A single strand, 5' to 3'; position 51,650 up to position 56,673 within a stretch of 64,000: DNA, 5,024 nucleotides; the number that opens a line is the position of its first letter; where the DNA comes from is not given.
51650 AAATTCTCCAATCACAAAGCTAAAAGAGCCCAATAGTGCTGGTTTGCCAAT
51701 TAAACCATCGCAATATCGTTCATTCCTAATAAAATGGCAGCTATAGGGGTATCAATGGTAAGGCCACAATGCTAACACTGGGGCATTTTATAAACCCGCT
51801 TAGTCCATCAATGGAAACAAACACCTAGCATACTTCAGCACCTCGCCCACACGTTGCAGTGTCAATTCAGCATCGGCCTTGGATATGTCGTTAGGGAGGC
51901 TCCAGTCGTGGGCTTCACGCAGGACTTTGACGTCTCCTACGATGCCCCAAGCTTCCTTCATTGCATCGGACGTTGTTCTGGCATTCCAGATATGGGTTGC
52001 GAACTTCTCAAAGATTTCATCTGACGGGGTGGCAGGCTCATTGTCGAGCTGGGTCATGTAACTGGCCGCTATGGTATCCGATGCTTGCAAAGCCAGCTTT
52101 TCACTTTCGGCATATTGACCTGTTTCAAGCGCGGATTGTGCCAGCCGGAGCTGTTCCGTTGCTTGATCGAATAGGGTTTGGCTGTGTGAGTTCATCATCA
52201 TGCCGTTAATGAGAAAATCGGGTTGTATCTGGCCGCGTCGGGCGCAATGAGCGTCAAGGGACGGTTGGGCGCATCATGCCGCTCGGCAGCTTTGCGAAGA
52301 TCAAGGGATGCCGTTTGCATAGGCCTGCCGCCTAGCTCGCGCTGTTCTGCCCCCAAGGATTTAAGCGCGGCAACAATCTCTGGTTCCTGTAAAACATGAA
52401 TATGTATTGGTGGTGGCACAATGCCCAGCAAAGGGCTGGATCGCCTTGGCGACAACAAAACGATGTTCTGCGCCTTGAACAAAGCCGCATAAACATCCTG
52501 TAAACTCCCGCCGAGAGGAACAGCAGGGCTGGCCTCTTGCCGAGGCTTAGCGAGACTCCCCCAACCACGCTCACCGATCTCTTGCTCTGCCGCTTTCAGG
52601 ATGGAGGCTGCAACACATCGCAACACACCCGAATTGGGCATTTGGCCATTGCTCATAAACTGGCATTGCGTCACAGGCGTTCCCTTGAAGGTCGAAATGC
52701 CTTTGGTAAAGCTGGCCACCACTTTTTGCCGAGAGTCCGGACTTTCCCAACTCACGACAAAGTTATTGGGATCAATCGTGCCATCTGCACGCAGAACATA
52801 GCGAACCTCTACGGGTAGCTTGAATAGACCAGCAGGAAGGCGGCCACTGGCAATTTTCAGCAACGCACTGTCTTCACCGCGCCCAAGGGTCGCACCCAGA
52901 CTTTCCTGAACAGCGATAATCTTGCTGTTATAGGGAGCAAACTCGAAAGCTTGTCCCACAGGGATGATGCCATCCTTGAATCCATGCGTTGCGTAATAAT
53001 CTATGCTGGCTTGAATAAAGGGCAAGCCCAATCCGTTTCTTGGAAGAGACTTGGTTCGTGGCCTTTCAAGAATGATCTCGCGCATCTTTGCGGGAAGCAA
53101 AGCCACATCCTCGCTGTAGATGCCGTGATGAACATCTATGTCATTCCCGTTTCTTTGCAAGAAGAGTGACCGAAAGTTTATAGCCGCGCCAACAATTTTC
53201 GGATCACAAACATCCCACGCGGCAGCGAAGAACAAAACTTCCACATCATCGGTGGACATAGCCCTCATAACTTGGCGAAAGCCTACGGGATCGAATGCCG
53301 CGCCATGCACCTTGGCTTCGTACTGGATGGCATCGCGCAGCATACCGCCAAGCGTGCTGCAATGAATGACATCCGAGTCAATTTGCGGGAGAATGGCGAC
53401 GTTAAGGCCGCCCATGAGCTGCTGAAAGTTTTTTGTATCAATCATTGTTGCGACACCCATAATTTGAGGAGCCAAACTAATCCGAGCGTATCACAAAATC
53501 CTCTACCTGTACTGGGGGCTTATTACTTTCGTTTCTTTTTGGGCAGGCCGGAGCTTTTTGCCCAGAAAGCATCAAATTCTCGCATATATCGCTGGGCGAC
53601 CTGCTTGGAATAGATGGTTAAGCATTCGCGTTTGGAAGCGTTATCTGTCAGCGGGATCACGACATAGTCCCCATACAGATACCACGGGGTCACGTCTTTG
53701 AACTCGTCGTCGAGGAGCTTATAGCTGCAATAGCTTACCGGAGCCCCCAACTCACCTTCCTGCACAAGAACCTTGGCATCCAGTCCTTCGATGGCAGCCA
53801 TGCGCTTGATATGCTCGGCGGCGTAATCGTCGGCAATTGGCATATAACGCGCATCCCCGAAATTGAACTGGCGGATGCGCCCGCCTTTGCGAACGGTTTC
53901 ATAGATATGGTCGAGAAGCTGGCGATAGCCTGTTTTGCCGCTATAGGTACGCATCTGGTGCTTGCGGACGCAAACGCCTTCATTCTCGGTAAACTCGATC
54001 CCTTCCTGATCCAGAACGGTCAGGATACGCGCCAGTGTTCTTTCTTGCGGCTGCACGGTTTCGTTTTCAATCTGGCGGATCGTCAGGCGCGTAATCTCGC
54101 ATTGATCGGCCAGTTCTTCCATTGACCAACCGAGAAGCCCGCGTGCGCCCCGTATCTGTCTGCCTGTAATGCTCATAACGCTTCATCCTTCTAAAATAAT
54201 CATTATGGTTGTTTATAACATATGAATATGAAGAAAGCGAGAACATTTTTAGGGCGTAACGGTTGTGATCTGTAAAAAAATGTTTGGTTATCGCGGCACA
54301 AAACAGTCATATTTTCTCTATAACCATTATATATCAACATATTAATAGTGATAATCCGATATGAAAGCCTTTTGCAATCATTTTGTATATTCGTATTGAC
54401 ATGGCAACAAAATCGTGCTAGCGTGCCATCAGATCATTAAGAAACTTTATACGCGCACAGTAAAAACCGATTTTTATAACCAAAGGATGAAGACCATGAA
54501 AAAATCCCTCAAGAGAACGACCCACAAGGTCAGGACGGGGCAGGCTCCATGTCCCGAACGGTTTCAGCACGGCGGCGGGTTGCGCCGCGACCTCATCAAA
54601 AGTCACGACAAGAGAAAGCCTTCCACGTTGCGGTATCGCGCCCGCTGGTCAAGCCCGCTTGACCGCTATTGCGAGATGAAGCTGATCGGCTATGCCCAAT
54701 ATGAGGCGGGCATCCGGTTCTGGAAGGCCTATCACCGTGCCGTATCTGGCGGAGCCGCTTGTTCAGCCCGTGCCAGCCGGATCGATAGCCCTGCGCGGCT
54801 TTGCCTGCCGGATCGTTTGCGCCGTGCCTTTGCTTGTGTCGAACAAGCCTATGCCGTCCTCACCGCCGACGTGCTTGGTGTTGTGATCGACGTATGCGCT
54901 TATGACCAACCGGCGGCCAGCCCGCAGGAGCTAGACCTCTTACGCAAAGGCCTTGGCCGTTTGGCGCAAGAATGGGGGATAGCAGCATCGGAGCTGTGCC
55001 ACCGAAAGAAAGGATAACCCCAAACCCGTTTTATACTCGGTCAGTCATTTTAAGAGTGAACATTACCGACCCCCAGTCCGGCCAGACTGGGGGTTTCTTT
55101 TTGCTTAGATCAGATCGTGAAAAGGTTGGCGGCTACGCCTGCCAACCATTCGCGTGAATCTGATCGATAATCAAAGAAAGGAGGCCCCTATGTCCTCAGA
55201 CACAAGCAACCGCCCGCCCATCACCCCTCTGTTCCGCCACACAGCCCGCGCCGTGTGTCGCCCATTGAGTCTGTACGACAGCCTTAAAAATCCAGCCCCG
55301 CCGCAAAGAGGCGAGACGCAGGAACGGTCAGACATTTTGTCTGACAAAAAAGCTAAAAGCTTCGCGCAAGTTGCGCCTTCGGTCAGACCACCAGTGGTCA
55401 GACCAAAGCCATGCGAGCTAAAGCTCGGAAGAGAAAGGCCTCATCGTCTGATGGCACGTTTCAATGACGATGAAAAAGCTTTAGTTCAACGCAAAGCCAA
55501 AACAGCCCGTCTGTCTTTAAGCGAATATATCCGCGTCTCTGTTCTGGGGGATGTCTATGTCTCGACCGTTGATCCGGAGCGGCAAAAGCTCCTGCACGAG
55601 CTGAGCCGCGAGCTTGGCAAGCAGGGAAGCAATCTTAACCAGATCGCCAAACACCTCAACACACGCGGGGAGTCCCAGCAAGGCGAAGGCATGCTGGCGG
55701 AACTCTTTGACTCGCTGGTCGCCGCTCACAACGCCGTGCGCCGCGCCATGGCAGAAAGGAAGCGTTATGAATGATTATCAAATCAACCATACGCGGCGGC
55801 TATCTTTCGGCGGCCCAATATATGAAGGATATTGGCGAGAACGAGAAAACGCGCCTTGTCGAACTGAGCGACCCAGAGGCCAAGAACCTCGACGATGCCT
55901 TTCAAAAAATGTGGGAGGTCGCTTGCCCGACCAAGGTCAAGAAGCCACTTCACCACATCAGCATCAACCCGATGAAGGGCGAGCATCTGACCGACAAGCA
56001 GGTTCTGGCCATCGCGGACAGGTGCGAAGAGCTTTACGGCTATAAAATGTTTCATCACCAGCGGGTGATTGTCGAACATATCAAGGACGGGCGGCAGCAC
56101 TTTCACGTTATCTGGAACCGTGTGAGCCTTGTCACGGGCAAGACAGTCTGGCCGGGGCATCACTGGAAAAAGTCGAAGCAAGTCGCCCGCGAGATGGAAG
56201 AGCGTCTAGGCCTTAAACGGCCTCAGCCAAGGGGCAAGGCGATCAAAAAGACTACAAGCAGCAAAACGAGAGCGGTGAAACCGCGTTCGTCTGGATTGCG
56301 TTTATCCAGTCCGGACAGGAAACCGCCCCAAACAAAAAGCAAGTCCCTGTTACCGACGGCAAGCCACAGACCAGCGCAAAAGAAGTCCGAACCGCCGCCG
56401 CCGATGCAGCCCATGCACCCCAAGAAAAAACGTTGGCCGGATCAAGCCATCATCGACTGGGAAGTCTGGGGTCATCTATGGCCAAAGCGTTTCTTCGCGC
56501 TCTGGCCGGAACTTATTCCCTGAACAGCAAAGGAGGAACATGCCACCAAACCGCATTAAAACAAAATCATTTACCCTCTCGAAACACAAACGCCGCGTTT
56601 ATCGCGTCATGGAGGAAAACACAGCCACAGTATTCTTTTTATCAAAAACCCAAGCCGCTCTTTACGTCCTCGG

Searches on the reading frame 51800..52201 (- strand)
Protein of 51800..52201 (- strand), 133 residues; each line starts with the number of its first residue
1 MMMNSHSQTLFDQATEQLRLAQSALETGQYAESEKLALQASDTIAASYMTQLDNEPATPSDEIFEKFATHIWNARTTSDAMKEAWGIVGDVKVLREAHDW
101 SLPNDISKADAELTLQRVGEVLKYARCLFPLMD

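Call 3: search_protein_families(library=padloc, proteins=[window:51800-52201:-], max_evalue=0.01)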
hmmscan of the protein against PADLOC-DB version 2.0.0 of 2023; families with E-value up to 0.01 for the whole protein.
window:51800-52201:- (133 aa): 0 families

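Call 4: search_protein_families(library=pfam, proteins=[window:51800-52201:-], max_evalue=0.01)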
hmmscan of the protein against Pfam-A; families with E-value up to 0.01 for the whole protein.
window:51800-52201:- (133 aa): 1 family
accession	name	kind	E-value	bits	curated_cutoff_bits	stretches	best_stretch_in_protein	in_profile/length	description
PF02561.19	FliS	-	0.0076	16.9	26.7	0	8-56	19-66/115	Flagellar protein FliS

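Call 7: search_protein_families(library=ncbifam, proteins=[window:51800-52201:-], max_evalue=0.001)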
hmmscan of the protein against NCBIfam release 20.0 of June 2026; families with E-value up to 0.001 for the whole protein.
window:51800-52201:- (133 aa): 0 families

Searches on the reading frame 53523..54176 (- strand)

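Call 91: search_protein_families(library=pfam, proteins=[window:53523-54176:-], max_evalue=0.01)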
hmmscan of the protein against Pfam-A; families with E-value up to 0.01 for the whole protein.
window:53523-54176:- (217 aa): 5 families
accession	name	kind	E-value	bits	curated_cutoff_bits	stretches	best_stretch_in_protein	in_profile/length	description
PF01381.28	HTH_3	-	3.4e-08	33.8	23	1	8-56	1-49/55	Helix-turn-helix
PF13560.12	HTH_31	-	1.6e-06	28.8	27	1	5-59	3-58/64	Helix-turn-helix domain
PF12844.13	HTH_19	-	5.4e-05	23.5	30.2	1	5-52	1-48/64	Helix-turn-helix domain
PF13413.12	HTH_25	-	0.0019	18.4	24.6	0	8-41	2-35/62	Helix-turn-helix domain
PF04545.22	Sigma70_r4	-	0.0092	15.9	24.1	0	16-41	20-45/50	Sigma-70, region 4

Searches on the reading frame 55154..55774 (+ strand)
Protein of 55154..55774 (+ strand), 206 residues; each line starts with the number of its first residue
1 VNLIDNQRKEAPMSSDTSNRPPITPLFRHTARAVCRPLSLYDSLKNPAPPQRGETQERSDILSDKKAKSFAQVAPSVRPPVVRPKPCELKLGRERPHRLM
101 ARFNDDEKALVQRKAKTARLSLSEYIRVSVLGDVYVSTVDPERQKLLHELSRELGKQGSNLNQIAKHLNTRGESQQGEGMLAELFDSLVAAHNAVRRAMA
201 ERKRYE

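Call 91: search_protein_families(library=pfam, proteins=[window:55154-55774:+], max_evalue=0.01)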
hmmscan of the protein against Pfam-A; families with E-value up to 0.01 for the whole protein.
window:55154-55774:+ (206 aa): 3 families
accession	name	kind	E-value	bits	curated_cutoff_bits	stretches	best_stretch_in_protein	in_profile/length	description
PF21983.2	NikA-like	-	4e-17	62.5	27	1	93-166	1-70/72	Mobilization protein NikA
PF05713.17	MobC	-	9.5e-05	23.2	23.2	1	152-174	2-24/45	Bacterial mobilisation protein (MobC)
PF19807.5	DUF6290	-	0.0016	19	27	1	102-131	7-36/72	Family of unknown function (DUF6290)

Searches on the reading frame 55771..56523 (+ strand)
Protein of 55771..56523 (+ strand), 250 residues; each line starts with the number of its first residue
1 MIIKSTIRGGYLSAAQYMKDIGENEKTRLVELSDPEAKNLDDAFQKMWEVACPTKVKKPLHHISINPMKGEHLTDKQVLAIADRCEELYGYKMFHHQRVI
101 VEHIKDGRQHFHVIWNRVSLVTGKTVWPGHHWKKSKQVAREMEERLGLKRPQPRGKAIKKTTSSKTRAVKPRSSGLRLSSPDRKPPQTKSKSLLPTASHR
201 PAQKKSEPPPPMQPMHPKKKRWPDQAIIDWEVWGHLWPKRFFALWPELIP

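Call 91: search_protein_families(library=pfam, proteins=[window:55771-56523:+], max_evalue=0.01)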
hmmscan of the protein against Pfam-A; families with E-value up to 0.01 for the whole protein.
window:55771-56523:+ (250 aa): 1 family
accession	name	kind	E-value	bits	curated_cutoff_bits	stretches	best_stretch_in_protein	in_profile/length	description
PF03432.20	Relaxase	-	1.7e-20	74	24.6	1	23-148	6-132/132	MobA/VirD2-like, nuclease domain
